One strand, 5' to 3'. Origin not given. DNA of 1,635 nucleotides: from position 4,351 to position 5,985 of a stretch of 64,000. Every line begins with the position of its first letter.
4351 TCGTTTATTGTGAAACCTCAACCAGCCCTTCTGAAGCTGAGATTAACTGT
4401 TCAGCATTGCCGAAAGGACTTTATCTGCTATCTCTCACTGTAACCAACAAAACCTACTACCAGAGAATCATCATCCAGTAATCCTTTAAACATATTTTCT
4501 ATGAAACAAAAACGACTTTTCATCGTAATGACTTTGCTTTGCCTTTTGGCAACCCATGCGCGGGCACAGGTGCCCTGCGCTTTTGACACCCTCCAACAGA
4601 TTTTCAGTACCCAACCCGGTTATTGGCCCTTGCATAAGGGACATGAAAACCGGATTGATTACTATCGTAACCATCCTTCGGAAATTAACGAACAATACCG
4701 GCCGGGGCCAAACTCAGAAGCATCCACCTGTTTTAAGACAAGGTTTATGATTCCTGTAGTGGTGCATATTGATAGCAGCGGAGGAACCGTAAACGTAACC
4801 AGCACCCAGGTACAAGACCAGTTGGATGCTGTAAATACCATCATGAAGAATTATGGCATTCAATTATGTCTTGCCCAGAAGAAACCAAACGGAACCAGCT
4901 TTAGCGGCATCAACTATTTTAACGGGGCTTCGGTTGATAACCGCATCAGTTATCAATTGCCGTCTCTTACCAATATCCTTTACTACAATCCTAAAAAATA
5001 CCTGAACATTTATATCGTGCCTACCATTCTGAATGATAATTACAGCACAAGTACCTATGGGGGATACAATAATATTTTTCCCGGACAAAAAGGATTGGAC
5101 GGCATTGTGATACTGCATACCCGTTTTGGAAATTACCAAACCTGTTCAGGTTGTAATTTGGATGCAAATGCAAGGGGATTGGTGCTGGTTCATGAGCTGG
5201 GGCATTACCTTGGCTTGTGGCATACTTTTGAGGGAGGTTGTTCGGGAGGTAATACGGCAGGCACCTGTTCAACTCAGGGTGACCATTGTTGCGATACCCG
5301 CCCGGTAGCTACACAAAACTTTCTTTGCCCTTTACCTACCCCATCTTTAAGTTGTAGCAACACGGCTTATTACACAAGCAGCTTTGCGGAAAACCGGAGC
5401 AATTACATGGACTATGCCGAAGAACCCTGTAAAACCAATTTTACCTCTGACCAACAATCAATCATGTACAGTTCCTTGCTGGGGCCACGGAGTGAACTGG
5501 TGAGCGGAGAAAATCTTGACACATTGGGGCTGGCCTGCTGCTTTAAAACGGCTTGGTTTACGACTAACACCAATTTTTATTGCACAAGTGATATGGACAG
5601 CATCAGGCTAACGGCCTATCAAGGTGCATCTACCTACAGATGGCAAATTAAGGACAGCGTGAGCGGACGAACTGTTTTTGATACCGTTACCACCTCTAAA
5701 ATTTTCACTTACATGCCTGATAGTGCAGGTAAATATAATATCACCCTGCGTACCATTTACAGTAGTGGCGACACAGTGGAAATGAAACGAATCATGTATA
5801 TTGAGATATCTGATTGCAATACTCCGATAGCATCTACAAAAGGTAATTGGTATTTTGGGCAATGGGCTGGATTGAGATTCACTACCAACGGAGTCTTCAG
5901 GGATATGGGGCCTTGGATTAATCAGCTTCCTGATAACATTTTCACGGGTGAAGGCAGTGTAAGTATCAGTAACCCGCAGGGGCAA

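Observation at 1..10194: Tandem trio of paralogous giant T9SS cargo proteins with a gene-remodelling scar, only one retaining an M43 metalloprotease head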

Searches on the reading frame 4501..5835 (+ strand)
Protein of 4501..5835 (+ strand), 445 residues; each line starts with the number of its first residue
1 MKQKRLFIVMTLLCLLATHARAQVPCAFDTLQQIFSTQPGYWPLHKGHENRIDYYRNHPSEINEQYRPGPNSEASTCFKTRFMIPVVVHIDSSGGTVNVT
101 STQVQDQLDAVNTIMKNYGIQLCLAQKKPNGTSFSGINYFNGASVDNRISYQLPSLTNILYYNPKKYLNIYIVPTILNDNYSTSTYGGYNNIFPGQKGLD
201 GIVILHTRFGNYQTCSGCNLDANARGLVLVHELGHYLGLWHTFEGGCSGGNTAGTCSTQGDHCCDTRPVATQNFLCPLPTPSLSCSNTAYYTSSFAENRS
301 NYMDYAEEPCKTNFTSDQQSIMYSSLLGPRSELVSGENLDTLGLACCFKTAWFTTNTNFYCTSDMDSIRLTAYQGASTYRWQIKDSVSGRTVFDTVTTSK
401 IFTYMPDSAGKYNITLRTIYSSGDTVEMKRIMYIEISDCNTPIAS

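Call 37: find_homologous_proteins(query=window:4501-5835:+)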
Query window:4501-5835:+ (445 aa): 1112 proteins with E <= 0.001 among 4937 candidates; the best 120 are listed.
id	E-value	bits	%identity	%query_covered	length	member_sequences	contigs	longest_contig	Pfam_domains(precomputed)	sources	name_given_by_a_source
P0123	4.5e-81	291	47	76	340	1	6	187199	PF05572.20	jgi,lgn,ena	-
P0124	1.9e-55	206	43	60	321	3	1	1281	PF05572.20,PF13582.13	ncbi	-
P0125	1.3e-48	184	39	75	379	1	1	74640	PF05572.20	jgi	jgi:hypothetical protein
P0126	1.9e-47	180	35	81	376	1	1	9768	PF05572.20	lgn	-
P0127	8.2e-38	148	39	69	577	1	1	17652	PF05572.20,PF00801.27,PF13688.13,PF18911.7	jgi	jgi:hypothetical protein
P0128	2.3e-35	140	31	98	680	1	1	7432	PF05572.20,PF00801.27,PF13688.13,PF18962.8,PF18911.7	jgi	-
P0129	1.1e-31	128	32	81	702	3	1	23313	PF05572.20,PF00801.27,PF18911.7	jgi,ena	-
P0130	1.2e-31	128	34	67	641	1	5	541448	PF05572.20,PF00801.27,PF13688.13,PF18962.8,PF18911.7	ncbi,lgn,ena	-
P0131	1.8e-31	127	30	81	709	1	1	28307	PF05572.20,PF00801.27,PF18911.7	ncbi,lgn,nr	ncbi:MAG: PKD domain-containing protein [Bacteroidia bacterium]|nr:PKD domain-containing protein [Ba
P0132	1.8e-31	127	31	84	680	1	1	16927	PF05572.20,PF18962.8,PF18911.7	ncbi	-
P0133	2.2e-31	127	35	70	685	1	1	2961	PF05572.20,PF00801.27,PF18962.8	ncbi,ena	-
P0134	4.0e-31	126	29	98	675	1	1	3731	PF05572.20,PF18962.8,PF18911.7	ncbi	-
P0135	6.5e-31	126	29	98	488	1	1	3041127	PF05572.20,PF00801.27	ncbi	-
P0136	1.5e-30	124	29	94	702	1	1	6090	PF05572.20,PF00801.27,PF13688.13,PF18962.8,PF13860.13,PF18911.7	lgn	-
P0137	5.7e-30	122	29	96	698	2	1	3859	PF05572.20,PF00801.27,PF18962.8,PF18911.7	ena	-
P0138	1.6e-29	121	33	67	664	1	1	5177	PF05572.20,PF00801.27,PF18962.8,PF18911.7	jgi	jgi:PKD repeat protein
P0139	1.8e-29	121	33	67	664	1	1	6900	PF05572.20,PF00801.27,PF18962.8,PF18911.7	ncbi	-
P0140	2.8e-29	120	30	90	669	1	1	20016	PF05572.20,PF00801.27,PF18962.8,PF18911.7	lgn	-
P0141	4.9e-29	119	29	99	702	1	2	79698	PF05572.20,PF00801.27,PF18962.8,PF18911.7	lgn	-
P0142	1.8e-28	118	35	59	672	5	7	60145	PF05572.20,PF18962.8,PF18911.7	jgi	jgi:PKD repeat protein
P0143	2.9e-28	117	29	82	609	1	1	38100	PF05572.20,PF00801.27,PF18962.8,PF18911.7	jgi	jgi:PKD repeat protein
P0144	3.2e-28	117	31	69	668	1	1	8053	PF05572.20,PF00801.27,PF18911.7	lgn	-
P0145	3.5e-28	117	30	86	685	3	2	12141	PF05572.20,PF00801.27,PF13688.13,PF18911.7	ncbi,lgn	-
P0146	6.7e-28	116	32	67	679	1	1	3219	PF05572.20,PF00801.27,PF13688.13,PF18911.7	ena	-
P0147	1.5e-27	114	28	87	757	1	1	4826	PF05572.20,PF00801.27,PF18911.7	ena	-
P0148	1.9e-27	114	29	99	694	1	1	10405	PF05572.20,PF00801.27,PF13688.13,PF18962.8,PF18911.7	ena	-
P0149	3.2e-27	113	27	78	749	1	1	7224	PF05572.20,PF00801.27,PF18962.8,PF18911.7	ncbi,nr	ncbi:MAG: M43 family zinc metalloprotease [Bacteroidia bacterium]|nr:M43 family zinc metalloprotease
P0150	3.4e-27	113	28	97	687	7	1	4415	PF05572.20,PF18911.7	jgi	jgi:PKD repeat protein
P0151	3.8e-27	113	33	67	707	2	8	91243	PF05572.20,PF00801.27,PF18962.8,PF18911.7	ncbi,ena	-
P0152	4.2e-27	113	30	81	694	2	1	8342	PF05572.20,PF00801.27,PF18962.8,PF18911.7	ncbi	-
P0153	4.9e-27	113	31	74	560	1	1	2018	PF05572.20,PF13585.13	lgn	-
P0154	1.4e-26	111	34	60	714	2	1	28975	PF05572.20,PF13582.13,PF13688.13,PF18962.8,PF18911.7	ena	-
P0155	1.4e-26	111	32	77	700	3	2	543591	PF05572.20,PF00801.27,PF18962.8,PF18911.7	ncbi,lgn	-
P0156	1.8e-26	111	29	99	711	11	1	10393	PF05572.20,PF00801.27,PF18962.8,PF18911.7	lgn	-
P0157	2.0e-26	111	31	73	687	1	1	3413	PF05572.20,PF13688.13,PF18962.8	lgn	-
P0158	2.2e-26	111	30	75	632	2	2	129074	PF05572.20,PF00801.27,PF18962.8,PF18911.7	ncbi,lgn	-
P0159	2.3e-26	111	31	67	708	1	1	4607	PF05572.20,PF00801.27,PF18962.8,PF18911.7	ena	-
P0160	3.1e-26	110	32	63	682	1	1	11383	PF05572.20,PF00801.27,PF18962.8,PF18911.7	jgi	jgi:PKD repeat protein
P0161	3.5e-26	110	28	81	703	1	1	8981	PF05572.20,PF00801.27,PF18962.8,PF18911.7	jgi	jgi:PKD repeat protein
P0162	4.3e-26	110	30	80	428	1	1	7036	PF05572.20,PF18962.8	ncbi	-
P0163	5.2e-26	109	29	85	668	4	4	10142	PF05572.20,PF00801.27,PF18962.8,PF18911.7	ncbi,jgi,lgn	ncbi:MAG: PKD repeat protein [Flavobacteriales bacterium]|jgi:PKD repeat protein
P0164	6.4e-26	109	31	98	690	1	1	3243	PF05572.20,PF00801.27,PF18962.8,PF18911.7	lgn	-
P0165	8.2e-26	109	31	85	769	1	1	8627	PF05572.20,PF18962.8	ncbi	-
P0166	8.5e-26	109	31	87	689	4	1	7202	PF05572.20,PF00801.27,PF18962.8,PF18911.7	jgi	-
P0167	1.1e-25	108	29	84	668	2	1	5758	PF05572.20,PF00801.27,PF18962.8,PF18911.7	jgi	jgi:PKD repeat protein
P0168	1.1e-25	108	32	67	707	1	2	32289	PF05572.20,PF00801.27,PF18962.8,PF18911.7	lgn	-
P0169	1.6e-25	108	27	99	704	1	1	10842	PF05572.20,PF00801.27,PF18962.8,PF18911.7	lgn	-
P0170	2.1e-25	107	28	94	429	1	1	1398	PF05572.20,PF13688.13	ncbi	ncbi:MAG: M43 family zinc metalloprotease, partial [Bacteroidota bacterium]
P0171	2.3e-25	107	27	88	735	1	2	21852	PF05572.20,PF00801.27,PF18962.8,PF18911.7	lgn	-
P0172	3.7e-25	107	33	69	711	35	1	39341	PF05572.20,PF00801.27,PF13688.13,PF18962.8,PF18911.7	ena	-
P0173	3.9e-25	107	32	82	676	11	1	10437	PF05572.20,PF00801.27,PF18962.8,PF18911.7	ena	-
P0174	6.4e-25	106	29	79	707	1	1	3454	PF05572.20,PF00801.27,PF18962.8,PF21471.4,PF18911.7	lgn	-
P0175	2.3e-24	104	30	85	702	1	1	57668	PF05572.20,PF00801.27,PF18962.8,PF18911.7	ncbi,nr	ncbi:MAG: T9SS type A sorting domain-containing protein [Bacteroidia bacterium]|nr:T9SS type A sorti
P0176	2.7e-24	104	31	76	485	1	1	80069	PF05572.20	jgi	jgi:hypothetical protein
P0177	3.2e-24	104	30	82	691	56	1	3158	PF05572.20,PF00801.27,PF13688.13,PF18962.8,PF18911.7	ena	-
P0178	3.9e-24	103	30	80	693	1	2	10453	PF05572.20,PF00801.27,PF18962.8,PF18911.7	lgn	-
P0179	4.2e-24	103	29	80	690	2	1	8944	PF05572.20,PF00801.27,PF13688.13,PF18962.8,PF18911.7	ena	-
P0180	5.3e-24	103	30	81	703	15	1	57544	PF05572.20,PF00801.27,PF18962.8,PF18911.7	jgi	jgi:PKD repeat protein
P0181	5.7e-24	103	29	97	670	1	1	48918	PF05572.20,PF00801.27,PF18962.8,PF18911.7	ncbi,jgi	ncbi:MAG: hypothetical protein RL754_1394 [Bacteroidota bacterium]|jgi:PKD repeat protein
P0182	9.5e-24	102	30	67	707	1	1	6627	PF05572.20,PF00801.27,PF13688.13,PF18962.8,PF18911.7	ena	-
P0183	1.8e-23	101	28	96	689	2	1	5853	PF05572.20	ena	-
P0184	2.5e-23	101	29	77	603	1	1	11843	PF05572.20,PF13582.13,PF13688.13,PF20009.5,PF18962.8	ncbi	-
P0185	2.7e-23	100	30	79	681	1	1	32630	PF05572.20,PF00801.27,PF18962.8,PF18911.7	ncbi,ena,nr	ncbi:MAG TPA: T9SS type A sorting domain-containing protein [Bacteroidetes bacterium]|nr:T9SS type A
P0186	4.7e-23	100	31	80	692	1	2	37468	PF05572.20,PF13688.13,PF18962.8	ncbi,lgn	-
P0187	6.5e-23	99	29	88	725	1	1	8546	PF05572.20,PF00801.27,PF18911.7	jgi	-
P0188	7.7e-23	99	27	98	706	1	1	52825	PF05572.20,PF00801.27,PF18962.8,PF18911.7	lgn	-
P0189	8.4e-23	99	30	67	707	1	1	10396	PF05572.20,PF00801.27,PF13688.13,PF18962.8,PF18911.7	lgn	-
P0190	8.6e-23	99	30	67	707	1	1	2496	PF05572.20,PF00801.27,PF13688.13,PF18962.8,PF18911.7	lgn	-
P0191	1.1e-22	98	28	85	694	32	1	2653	PF05572.20,PF00801.27,PF18962.8,PF18911.7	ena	-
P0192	1.7e-22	98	32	64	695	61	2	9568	PF05572.20,PF00801.27,PF18962.8,PF18911.7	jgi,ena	jgi:PKD repeat protein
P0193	2.0e-22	98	35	57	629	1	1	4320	PF05572.20,PF23759.2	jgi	jgi:hypothetical protein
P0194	2.2e-22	97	28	98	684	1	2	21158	PF05572.20,PF00801.27,PF00629.31,PF18962.8,PF18911.7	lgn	-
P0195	2.4e-22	97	28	97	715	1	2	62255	PF05572.20,PF00801.27,PF18962.8,PF18911.7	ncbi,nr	ncbi:MAG: M43 family zinc metalloprotease [Bacteroidia bacterium]|nr:M43 family zinc metalloprotease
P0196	2.7e-22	97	27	86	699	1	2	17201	PF05572.20,PF00801.27,PF18962.8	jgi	jgi:PKD repeat protein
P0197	3.0e-22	97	30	83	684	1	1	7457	PF05572.20,PF00801.27,PF13688.13,PF18962.8,PF18911.7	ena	-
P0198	3.2e-22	97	32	67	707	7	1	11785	PF05572.20,PF00801.27,PF18962.8,PF18911.7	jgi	jgi:PKD repeat protein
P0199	4.1e-22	97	29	78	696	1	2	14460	PF05572.20,PF00801.27,PF13688.13,PF18962.8,PF21471.4,PF18911.7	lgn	-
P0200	4.3e-22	97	27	89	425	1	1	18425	PF05572.20,PF18962.8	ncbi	-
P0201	6.3e-22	96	30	73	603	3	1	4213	PF05572.20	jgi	jgi:hypothetical protein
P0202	1.0e-21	95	29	79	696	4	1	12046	PF05572.20,PF00801.27,PF18962.8,PF18911.7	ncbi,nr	ncbi:MAG: T9SS type A sorting domain-containing protein [Bacteroidia bacterium]|nr:T9SS type A sorti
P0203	1.1e-21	95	30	74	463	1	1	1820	PF05572.20,PF13582.13,PF16820.12,PF13688.13,PF12388.15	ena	-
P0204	1.1e-21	95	31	67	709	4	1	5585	PF05572.20,PF00801.27,PF18962.8,PF18911.7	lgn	-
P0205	1.2e-21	95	29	68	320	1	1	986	PF05572.20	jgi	-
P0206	1.2e-21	95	30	77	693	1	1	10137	PF05572.20,PF00801.27,PF18962.8,PF18911.7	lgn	-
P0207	1.3e-21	95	30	58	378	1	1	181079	PF05572.20,PF13688.13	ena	-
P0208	1.3e-21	95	33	63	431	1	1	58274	PF05572.20,PF18962.8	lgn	-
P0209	1.4e-21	95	30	73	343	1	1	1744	PF05572.20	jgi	-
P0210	2.3e-21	94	33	57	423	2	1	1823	PF05572.20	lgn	-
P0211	3.4e-21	94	25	98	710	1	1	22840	PF05572.20,PF00801.27,PF18962.8,PF18911.7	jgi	-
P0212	3.5e-21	93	29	80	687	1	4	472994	PF05572.20,PF00801.27,PF18962.8,PF18911.7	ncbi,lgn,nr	ncbi:MAG: hypothetical protein POELPBGB_03323 [Bacteroidia bacterium]|nr:hypothetical protein [Bacte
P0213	3.8e-21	93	28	94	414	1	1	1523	PF05572.20,PF13582.13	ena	-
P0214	4.4e-21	93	33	63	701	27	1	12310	PF05572.20,PF00801.27,PF13688.13,PF18962.8,PF18911.7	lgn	-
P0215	5.0e-21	93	28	94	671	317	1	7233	PF05572.20,PF00801.27,PF18911.7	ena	-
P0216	5.0e-21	93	30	81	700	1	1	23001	PF05572.20,PF00801.27,PF13688.13,PF18962.8,PF18911.7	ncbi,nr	ncbi:MAG: PKD domain-containing protein [Bacteroidia bacterium]|nr:PKD domain-containing protein [Ba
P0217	5.4e-21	93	30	66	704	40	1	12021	PF05572.20,PF00801.27,PF18962.8,PF18911.7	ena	-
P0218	6.9e-21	93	28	81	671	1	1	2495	PF05572.20,PF13688.13,PF18962.8,PF18911.7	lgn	-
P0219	7.4e-21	92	30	77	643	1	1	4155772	PF05572.20,PF06832.19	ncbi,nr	ncbi:MAG: M43 family zinc metalloprotease [Sphingobacteriales bacterium JAD_PAG50586_3]|nr:MAG: M43 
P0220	1.4e-20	92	26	87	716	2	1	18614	PF05572.20,PF00801.27,PF18962.8,PF18911.7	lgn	-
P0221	1.5e-20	91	30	81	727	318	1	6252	PF05572.20,PF00801.27,PF18911.7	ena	-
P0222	1.9e-20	91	28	83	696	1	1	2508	PF05572.20,PF00801.27,PF13688.13,PF18962.8,PF21471.4,PF18911.7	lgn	-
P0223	1.9e-20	91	29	77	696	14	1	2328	PF05572.20,PF00801.27,PF13688.13,PF18962.8,PF18911.7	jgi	jgi:PKD repeat protein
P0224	2.0e-20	91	30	81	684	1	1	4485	PF05572.20,PF13688.13,PF18962.8,PF18911.7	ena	-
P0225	2.1e-20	91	34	60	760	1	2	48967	PF05572.20,PF04151.22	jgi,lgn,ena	-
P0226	2.1e-20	91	30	80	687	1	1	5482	PF05572.20,PF00801.27,PF13688.13,PF18962.8,PF18911.7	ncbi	-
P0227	2.4e-20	91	29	75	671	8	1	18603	PF05572.20,PF13688.13,PF18962.8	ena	-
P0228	2.4e-20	91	27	80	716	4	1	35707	PF05572.20,PF00801.27,PF18962.8,PF18911.7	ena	-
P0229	2.4e-20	91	29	76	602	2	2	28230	PF05572.20,PF13582.13,PF13688.13,PF20009.5,PF18962.8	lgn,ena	-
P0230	2.7e-20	91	31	60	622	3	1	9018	PF05572.20,PF13582.13,PF13688.13,PF20009.5,PF18962.8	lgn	-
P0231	3.0e-20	90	26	93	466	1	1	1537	PF05572.20,PF16820.12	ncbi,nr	ncbi:MAG: hypothetical protein JNM00_08560, partial [Flavobacteriales bacterium]|nr:hypothetical pro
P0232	3.1e-20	90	29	78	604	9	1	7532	PF05572.20,PF13688.13,PF20009.5,PF18962.8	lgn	-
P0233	3.2e-20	90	34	60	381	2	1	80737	PF05572.20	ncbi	ncbi:MAG: zinc metalloprotease [Phycisphaerales bacterium]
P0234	3.7e-20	90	32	59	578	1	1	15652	PF05572.20,PF18962.8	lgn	-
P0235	4.0e-20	90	29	74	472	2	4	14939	PF05572.20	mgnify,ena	mgnify:FL=1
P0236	4.3e-20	90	29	96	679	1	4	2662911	PF05572.20,PF18962.8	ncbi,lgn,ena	-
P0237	5.4e-20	90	30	58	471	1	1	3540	PF05572.20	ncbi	ncbi:MAG: M43 family zinc metalloprotease, partial [Flavobacteriales bacterium]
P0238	7.0e-20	89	36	59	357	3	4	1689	PF05572.20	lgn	-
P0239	7.1e-20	89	32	57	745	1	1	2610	PF05572.20,PF00801.27,PF18962.8,PF18911.7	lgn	-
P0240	7.5e-20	89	30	80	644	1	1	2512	PF05572.20,PF00801.27,PF21471.4,PF18911.7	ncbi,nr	ncbi:MAG: PKD domain-containing protein, partial [Bacteroidetes bacterium]|nr:PKD domain-containing 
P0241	8.1e-20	89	30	57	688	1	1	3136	PF05572.20,PF18962.8,PF18911.7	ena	-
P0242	8.3e-20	89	29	76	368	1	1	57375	PF05572.20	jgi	jgi:hypothetical protein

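Call 39: find_encoding_contigs(protein=P0124, flank=10000, max_places=6)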
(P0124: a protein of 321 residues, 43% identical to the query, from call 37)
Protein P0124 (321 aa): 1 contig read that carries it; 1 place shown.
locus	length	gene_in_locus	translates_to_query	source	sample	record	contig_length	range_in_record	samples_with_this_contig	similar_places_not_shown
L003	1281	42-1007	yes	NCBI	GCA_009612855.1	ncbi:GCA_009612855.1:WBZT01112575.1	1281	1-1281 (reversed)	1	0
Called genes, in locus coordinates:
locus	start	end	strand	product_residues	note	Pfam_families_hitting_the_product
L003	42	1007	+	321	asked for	PF13582:Reprolysin_3 (weak), PF05572:Peptidase_M43 (weak)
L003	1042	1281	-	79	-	?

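Call 83: list_cluster_members(proteins=[P0124, P0123])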
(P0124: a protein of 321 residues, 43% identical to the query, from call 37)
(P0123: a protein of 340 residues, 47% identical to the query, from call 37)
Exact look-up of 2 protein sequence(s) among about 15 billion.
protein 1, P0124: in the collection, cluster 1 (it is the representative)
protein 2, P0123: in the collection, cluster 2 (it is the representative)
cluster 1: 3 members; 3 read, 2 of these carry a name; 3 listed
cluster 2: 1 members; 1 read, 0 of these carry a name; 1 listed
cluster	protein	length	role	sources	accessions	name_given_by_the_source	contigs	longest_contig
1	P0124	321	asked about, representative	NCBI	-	-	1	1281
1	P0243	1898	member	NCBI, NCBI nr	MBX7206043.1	MAG: T9SS type A sorting domain-containing protein [Bacteroidia bacterium] | T9SS type A sorting domain-containing protein [Bacteroidia bacterium]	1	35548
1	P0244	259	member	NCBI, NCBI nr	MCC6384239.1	MAG: T9SS type A sorting domain-containing protein, partial [Bacteroidia bacterium] | T9SS type A sorting domain-containing protein [Bacteroidia bacterium]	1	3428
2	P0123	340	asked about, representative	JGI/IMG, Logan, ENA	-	-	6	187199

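Call 84: find_encoding_contigs(protein=P0243, flank=10000, max_places=4)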
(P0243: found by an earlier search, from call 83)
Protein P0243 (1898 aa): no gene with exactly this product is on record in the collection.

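Call 89: search_solved_structures(query=window:4501-5835:+, max_evalue=0.001, show_alignments=2)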
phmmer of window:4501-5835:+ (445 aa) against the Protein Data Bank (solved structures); distinct sequences matched with E-value up to 0.001: 11.
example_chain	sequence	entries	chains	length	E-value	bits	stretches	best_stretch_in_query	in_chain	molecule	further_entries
3lum_A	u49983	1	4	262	3.6e-18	68.7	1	111-333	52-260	Ulilysin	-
3lun_A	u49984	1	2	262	1.2e-17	67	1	111-333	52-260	Ulilysin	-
8cdb_A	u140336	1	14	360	1.2e-17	66.9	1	111-334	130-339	Ulilysin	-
2cki_A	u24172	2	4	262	1.8e-17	66.3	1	111-333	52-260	ULILYSIN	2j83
8cd8_A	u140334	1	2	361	2.6e-17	65.8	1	111-334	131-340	Ulilysin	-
6r7w_A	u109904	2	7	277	3e-11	45.8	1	112-324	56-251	Mirolysin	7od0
6r7u_A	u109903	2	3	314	2.6e-10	42.8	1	110-324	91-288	Mirolysin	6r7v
8sl1_A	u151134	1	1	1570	1.6e-08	36.9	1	228-323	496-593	Pappalysin-2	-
7y5n_C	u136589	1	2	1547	6.4e-06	28.3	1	228-323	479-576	Pappalysin-1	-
8hgg_C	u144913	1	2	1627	6.9e-06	28.2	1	228-323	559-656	Pappalysin-1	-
7y5q_A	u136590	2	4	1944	8.8e-06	27.8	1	228-323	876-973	Maltose/maltodextrin-binding periplasmic protein,Pappalysin-1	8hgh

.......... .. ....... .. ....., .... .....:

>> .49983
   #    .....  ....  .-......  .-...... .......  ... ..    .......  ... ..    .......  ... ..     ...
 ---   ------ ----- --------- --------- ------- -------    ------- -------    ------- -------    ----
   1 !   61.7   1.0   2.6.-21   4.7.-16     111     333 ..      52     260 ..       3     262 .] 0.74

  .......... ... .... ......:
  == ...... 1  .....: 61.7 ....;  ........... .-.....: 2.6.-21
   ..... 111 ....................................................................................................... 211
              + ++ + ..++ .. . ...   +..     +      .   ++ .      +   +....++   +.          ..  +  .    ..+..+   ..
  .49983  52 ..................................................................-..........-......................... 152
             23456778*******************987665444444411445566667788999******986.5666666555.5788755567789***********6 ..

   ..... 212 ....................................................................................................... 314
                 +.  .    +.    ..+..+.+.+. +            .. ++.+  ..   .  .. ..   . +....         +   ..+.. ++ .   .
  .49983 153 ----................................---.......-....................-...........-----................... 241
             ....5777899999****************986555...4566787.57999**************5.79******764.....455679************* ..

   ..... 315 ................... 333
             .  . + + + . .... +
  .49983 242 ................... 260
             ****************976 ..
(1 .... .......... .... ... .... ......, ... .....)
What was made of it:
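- On Pappalysin family (MEROPS M43 / PF05572): The motif aligns with ulilysin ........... and NYLDY (call 89).
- P3 head similar to ulilysin (3.6e-18) and mirolysin (3e-11) (call 89).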
